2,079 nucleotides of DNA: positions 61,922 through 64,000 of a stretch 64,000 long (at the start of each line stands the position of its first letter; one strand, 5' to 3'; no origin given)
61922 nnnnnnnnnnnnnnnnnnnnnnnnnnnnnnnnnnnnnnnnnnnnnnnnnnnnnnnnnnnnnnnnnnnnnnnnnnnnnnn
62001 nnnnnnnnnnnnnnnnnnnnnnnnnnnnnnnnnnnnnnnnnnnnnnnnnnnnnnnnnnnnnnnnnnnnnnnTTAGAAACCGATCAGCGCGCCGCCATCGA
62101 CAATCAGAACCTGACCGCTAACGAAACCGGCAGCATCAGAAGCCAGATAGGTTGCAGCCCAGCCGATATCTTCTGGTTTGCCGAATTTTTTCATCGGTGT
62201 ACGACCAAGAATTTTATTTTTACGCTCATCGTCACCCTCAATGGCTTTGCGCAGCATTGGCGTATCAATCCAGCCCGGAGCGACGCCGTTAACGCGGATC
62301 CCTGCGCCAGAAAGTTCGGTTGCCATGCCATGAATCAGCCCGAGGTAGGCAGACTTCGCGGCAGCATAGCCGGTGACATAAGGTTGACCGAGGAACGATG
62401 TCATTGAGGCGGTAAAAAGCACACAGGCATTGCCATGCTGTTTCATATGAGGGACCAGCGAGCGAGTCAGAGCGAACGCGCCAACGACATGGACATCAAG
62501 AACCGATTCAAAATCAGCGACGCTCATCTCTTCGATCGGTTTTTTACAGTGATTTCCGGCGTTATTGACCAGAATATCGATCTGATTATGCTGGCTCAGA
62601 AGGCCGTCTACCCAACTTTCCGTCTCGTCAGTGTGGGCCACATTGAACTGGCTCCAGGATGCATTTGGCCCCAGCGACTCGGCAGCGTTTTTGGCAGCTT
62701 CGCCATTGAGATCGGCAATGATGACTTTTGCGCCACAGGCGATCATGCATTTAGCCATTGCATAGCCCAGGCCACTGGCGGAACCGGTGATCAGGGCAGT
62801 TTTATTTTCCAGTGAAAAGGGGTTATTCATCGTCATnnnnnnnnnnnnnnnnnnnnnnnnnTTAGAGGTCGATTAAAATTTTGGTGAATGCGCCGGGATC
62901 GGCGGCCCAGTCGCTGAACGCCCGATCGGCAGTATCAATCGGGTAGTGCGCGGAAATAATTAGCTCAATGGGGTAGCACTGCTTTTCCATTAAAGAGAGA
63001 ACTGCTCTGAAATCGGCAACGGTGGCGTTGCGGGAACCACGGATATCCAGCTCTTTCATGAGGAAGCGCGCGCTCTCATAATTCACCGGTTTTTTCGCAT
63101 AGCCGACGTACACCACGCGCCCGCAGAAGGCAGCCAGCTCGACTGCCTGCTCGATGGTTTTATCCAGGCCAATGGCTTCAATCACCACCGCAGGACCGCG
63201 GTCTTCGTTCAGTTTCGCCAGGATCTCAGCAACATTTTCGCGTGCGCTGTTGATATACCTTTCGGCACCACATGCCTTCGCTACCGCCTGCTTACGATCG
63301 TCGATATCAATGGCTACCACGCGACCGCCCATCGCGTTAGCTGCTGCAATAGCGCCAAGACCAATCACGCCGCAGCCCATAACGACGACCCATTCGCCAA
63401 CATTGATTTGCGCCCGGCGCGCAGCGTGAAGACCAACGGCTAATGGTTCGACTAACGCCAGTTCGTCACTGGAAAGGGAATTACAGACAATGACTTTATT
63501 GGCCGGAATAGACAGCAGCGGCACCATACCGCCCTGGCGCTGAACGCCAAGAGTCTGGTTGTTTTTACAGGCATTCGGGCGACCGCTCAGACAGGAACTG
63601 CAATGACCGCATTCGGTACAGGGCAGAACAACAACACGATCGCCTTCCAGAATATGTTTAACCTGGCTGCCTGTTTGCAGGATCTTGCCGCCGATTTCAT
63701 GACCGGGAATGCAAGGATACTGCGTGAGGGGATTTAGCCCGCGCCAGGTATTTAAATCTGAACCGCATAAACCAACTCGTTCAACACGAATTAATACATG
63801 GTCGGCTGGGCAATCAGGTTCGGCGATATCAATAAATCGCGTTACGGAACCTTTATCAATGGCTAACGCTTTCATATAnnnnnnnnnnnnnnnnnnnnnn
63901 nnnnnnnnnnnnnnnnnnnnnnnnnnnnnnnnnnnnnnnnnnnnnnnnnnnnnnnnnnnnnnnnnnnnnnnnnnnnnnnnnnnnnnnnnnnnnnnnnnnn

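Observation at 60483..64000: Sugar-acid-type catabolic operon inserted next to metA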

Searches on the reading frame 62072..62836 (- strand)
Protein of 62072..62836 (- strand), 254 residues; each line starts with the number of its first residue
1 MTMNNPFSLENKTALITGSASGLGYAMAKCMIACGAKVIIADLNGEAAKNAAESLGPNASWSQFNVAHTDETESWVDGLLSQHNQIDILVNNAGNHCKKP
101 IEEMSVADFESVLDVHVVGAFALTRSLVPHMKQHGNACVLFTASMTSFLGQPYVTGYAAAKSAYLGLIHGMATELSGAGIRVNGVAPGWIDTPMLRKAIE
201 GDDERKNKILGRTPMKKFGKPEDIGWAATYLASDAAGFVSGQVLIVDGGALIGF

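Call 4: search_protein_families(proteins=[window:62072-62836:-], library=ncbifam)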
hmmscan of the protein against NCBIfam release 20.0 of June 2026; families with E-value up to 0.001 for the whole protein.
window:62072-62836:- (254 aa): 234 families (the best 25 are shown)
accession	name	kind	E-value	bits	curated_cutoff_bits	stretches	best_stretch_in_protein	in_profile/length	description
NF005559.1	PRK07231.1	subfamily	7.3e-66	222.2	215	1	9-251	2-248/249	glucose 1-dehydrogenase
NF004791.0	PRK06138.1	equivalog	1.5e-61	207.9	312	1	8-252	2-251/252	SDR family oxidoreductase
NF009468.0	PRK12826.1-4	equivalog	1e-59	202.3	318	1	8-252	4-249/256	SDR family oxidoreductase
NF004198.0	PRK05653.1-3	equivalog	3.8e-57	193.6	296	1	9-251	5-247/248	3-oxoacyl-ACP reductase FabG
NF005488.0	PRK07097.1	equivalog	7.5e-57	192.4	369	1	3-251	2-258/266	gluconate 5-dehydrogenase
NF004778.0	PRK06124.1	equivalog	5.4e-56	189.8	303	1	2-252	2-254/256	SDR family oxidoreductase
NF009466.0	PRK12826.1-2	subfamily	3.4e-55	187.2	222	1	10-250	2-244/248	3-oxoacyl-ACP reductase FabG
NF052558.1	MBtsdlDhBudC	equivalog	5e-55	186.8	270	1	10-250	2-241/250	meso-2,3-butanediol dehydrogenase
NF005390.0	PRK06935.1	equivalog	1e-54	185.6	369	1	5-251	9-256/258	2-dehydro-3-deoxy-D-gluconate 5-dehydrogenase KduD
NF005983.0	PRK08085.1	equivalog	8.7e-54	182.8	408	1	3-252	1-252/254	gluconate 5-dehydrogenase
NF004818.0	PRK06172.1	equivalog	1.1e-53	182.2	336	1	8-251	4-251/253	SDR family oxidoreductase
NF009093.0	PRK12429.1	subfamily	1.3e-53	181.9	258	1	9-249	3-255/259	3-hydroxybutyrate dehydrogenase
TIGR01830.1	3oxo_ACP_reduc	equivalog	2.7e-52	177.9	297.75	1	14-249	1-237/239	3-oxoacyl-[acyl-carrier-protein] reductase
TIGR01832.1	kduD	equivalog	9.3e-52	176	338.85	1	7-251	1-246/248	2-dehydro-3-deoxy-D-gluconate 5-dehydrogenase KduD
NF006070.0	PRK08213.1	subfamily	1.2e-51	175.7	279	1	1-250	2-256/259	gluconate 5-dehydrogenase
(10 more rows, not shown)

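Call 33: search_solved_structures(query=window:62072-62836:-, max_evalue=1e-45)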
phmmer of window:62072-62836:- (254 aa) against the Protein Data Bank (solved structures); distinct sequences matched with E-value up to 1e-45: 0.

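Call 52: search_solved_structures(query=window:62072-62836:-, max_evalue=1e-36)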
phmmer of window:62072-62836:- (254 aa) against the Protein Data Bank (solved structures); distinct sequences matched with E-value up to 1e-36: 38.
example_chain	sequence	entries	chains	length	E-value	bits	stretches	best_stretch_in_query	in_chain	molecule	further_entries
4nbu_A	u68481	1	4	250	1.3e-45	159.6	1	8-251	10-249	3-oxoacyl-(Acyl-carrier-protein) reductase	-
4u8g_A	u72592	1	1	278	3.3e-44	155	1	4-251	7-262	Putative uncharacterized protein gbs1891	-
3uf0_A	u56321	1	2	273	4.8e-43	151.2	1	2-251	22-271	Short-chain dehydrogenase/reductase SDR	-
1ahh_A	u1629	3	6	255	6.3e-43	150.8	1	7-250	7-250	7 ALPHA-HYDROXYSTEROID DEHYDROGENASE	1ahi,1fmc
7eny_A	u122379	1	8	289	8.7e-43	150.3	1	6-250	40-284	7alpha-hydroxysteroid dehydrogenase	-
3cxr_A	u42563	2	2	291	5.6e-42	147.7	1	6-251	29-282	Dehydrogenase with different specificities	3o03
7krk_A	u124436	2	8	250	5.6e-41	144.4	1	9-252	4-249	3-oxoacyl-[acyl-carrier-protein] reductase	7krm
4i5g_A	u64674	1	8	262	6.3e-41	144.2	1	6-250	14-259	Alclohol dehydrogenase/short-chain dehydrogenase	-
4z9x_A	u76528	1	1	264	6.8e-41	144.1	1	3-251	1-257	Gluconate 5-dehydrogenase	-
4ni5_A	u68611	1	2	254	6.6e-40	140.9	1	9-249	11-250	Oxidoreductase, short-chain dehydrogenase/reductase family protein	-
2et6_A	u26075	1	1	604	7.5e-40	140.7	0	7-196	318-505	(3R)-hydroxyacyl-CoA dehydrogenase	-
4i5f_A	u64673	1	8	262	2.2e-39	139.2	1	6-250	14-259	Alclohol dehydrogenase/short-chain dehydrogenase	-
7djs_A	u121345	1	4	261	8.2e-39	137.3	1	9-250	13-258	SDR family oxidoreductase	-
1vl8_A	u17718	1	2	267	2.3e-38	135.8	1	3-249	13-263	Gluconate 5-dehydrogenase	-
3gaf_A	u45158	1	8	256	2.7e-38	135.6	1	2-250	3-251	7-ALPHA-HYDROXYSTEROID DEHYDROGENASE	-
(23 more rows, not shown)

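Call 82: profile_search(protein=window:62072-62836:-)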
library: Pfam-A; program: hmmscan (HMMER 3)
A. the first sequence (254 residues): domains with independent E <= 10: 6; with E <= 0.001: 5
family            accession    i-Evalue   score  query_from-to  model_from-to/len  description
adh_short_C2      PF13561.12    6.3e-57   193.3      18-249         1-234/236  Enoyl-(Acyl carrier protein) reductase
adh_short         PF00106.31    1.1e-47   162.5      12-199         1-191/195  short chain dehydrogenase
KR                PF08659.16    6.1e-14    52.8      13-171         2-163/180  KR domain
SDR               PF23441.1       2e-07    31.1       9-250         5-255/258  SDR-like rossmann domain
DUF1776           PF08643.16    0.00018    21.4      99-190       106-199/294  Fungal family of unknown function (DUF1776)
ADH_zinc_N        PF00107.32       0.23    11.9      22-94          1-67/129  Zinc-binding dehydrogenase

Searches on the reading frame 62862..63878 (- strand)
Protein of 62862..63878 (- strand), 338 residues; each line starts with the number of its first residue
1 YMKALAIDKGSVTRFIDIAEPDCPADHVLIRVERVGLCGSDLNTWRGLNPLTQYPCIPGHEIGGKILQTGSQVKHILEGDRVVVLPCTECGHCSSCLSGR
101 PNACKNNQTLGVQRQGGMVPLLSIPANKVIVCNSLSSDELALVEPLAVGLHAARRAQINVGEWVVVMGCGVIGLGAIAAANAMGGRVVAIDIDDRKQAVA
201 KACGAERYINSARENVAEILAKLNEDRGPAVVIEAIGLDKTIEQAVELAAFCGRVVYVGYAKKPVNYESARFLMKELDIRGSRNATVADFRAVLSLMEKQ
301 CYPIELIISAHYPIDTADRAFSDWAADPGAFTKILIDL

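Call 4: search_protein_families(proteins=[window:62862-63878:-], library=ncbifam)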
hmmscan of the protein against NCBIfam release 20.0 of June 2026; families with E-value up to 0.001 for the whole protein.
window:62862-63878:- (338 aa): 22 families
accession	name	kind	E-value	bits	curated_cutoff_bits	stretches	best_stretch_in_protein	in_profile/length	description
NF007489.0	PRK10083.1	equivalog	3.1e-53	180.9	376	1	2-337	1-336/339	Zn-dependent oxidoreductase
NF041097.1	keto_inos_dh_IolM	equivalog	8.8e-51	172.8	450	1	14-325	41-378/389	scyllo-inosose 3-dehydrogenase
NF003808.0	PRK05396.1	equivalog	2e-50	171.6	380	1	3-335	2-337/341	L-threonine 3-dehydrogenase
TIGR00692.1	tdh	equivalog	4e-47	160.9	458.35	1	14-322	12-326/340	L-threonine 3-dehydrogenase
NF010344.0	PRK13771.1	subfamily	3.4e-45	154.5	349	1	2-336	1-331/334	putative alcohol dehydrogenase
NF007642.0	PRK10309.1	equivalog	1.3e-44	152.9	550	1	2-282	1-286/347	galactitol-1-phosphate 5-dehydrogenase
NF041172.1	AcrlCoa_red_Thmprot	equivalog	2.8e-42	144.9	500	1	2-336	1-332/334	acryloyl-CoA reductase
NF007375.0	PRK09880.1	equivalog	3.1e-42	144.6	469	1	23-336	25-341/344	L-idonate 5-dehydrogenase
TIGR03366.1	HpnZ_proposed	hypoth_equivalog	2.7e-34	118.8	328.1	1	26-315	6-313/315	putative phosphonate catabolism associated alcohol dehydrogenase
TIGR03201.1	dearomat_had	equivalog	1.5e-33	116.3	338.65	1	17-322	17-334/349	6-hydroxycyclohex-1-ene-1-carbonyl-CoA dehydrogenase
TIGR03451.1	mycoS_dep_FDH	equivalog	2.8e-33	115.2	512.9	1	5-265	6-282/358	S-(hydroxymethyl)mycothiol dehydrogenase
NF006940.0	PRK09422.1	equivalog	4e-33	114.8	344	1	2-294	1-295/338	alcohol dehydrogenase AdhP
TIGR03989.1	Rxyl_3153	subfamily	9.2e-32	110.7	440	2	17-109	18-110/370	NDMA-dependent alcohol dehydrogenase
NF047908.1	AldhRedAhr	equivalog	2.7e-30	105.4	470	1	21-320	24-318/335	NADPH-dependent aldehyde reductase Ahr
TIGR02818.1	adh_III_F_hyde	equivalog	1e-25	90.6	543.95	2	16-108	19-109/368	S-(hydroxymethyl)glutathione dehydrogenase/class III alcohol dehydrogenase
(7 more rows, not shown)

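Call 32: search_solved_structures(query=window:62862-63878:-, max_evalue=1e-30)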
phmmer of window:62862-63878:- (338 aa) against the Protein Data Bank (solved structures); distinct sequences matched with E-value up to 1e-30: 14.
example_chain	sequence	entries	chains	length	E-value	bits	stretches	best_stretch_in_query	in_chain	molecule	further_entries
4ilk_A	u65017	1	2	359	6.3e-39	137.2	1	1-327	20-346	Starvation sensing protein rspB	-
5kia_A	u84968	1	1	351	1.8e-38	135.7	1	1-325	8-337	L-threonine 3-dehydrogenase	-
4a2c_A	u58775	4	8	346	1.9e-37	132.3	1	2-282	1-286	GALACTITOL-1-PHOSPHATE 5-DEHYDROGENASE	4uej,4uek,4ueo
5vm2_A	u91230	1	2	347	6.8e-37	130.6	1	15-261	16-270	Alcohol dehydrogenase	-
7y9p_A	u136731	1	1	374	7.6e-37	130.4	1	18-298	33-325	Xylitol dehydrogenase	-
1e3j_A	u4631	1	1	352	4.2e-36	128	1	21-310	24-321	NADP(H)-DEPENDENT KETOSE REDUCTASE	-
4ej6_A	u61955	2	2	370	9.8e-35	123.4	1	2-326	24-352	Putative zinc-binding dehydrogenase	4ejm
1pl6_A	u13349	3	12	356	2.1e-34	122.4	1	21-326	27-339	Sorbitol dehydrogenase | human sorbitol dehydrogenase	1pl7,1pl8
3qe3_A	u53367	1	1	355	9.2e-34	120.3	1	21-323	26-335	Sorbitol dehydrogenase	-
9flz_A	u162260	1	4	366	8.8e-33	117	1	15-292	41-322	alcohol dehydrogenase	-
4z6k_A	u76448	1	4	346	3.3e-32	115.1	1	16-295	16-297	Alcohol dehydrogenase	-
3m6i_A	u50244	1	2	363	4.1e-32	114.8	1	27-329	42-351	L-arabinitol 4-dehydrogenase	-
1rjw_A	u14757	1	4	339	2.4e-31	112.3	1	14-261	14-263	Alcohol dehydrogenase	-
3pii_A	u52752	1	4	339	4e-31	111.6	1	14-261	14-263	Alcohol dehydrogenase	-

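Call 83: profile_search(protein=window:62862-63875:-)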
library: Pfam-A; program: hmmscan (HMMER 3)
A. the first sequence (337 residues): domains with independent E <= 10: 12; with E <= 0.001: 4
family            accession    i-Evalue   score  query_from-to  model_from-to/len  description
ADH_zinc_N        PF00107.32    8.1e-28    97.4     171-297         2-128/129  Zinc-binding dehydrogenase
ADH_N             PF08240.17    2.3e-25    89.3      24-129         2-100/104  Alcohol dehydrogenase GroES-like domain
Glu_dehyd_C       PF16912.11    3.2e-09    37.0     160-322        31-200/211  Glucose dehydrogenase C-terminus
AlaDh_PNT_C       PF01262.27      1e-06    28.8     163-221        31-92/214  Alanine dehydrogenase/PNT, C-terminal domain
ADH_zinc_N_2      PF13602.12     0.0052    18.1     203-322         2-122/134  Zinc-binding dehydrogenase
AdoHcyase_NAD     PF00670.27       0.04    14.5     159-193        22-56/162  S-adenosyl-L-homocysteine hydrolase, NAD binding domain
2-Hacid_dh_C      PF02826.25      0.085    12.7     160-204        36-80/178  D-isomer specific 2-hydroxyacid dehydrogenase, NAD binding domain
3HCDH_N           PF02737.24       0.13    12.6     163-212         2-51/180  3-hydroxyacyl-CoA dehydrogenase, NAD binding domain
TrkA_N            PF02254.24       0.17    12.6     163-223         1-59/116  TrkA-N domain
UDPG_MGDP_dh_N    PF03721.20       0.17    11.9     163-195         3-35/187  UDP-glucose/GDP-mannose dehydrogenase family, NAD binding domain
PrmA              PF06325.19       0.59    10.0     158-215       160-213/296  Ribosomal protein L11 methyltransferase (PrmA)
Urocanase         PF01175.24        0.6    10.2     159-226        26-90/209  Urocanase Rossmann-like domain
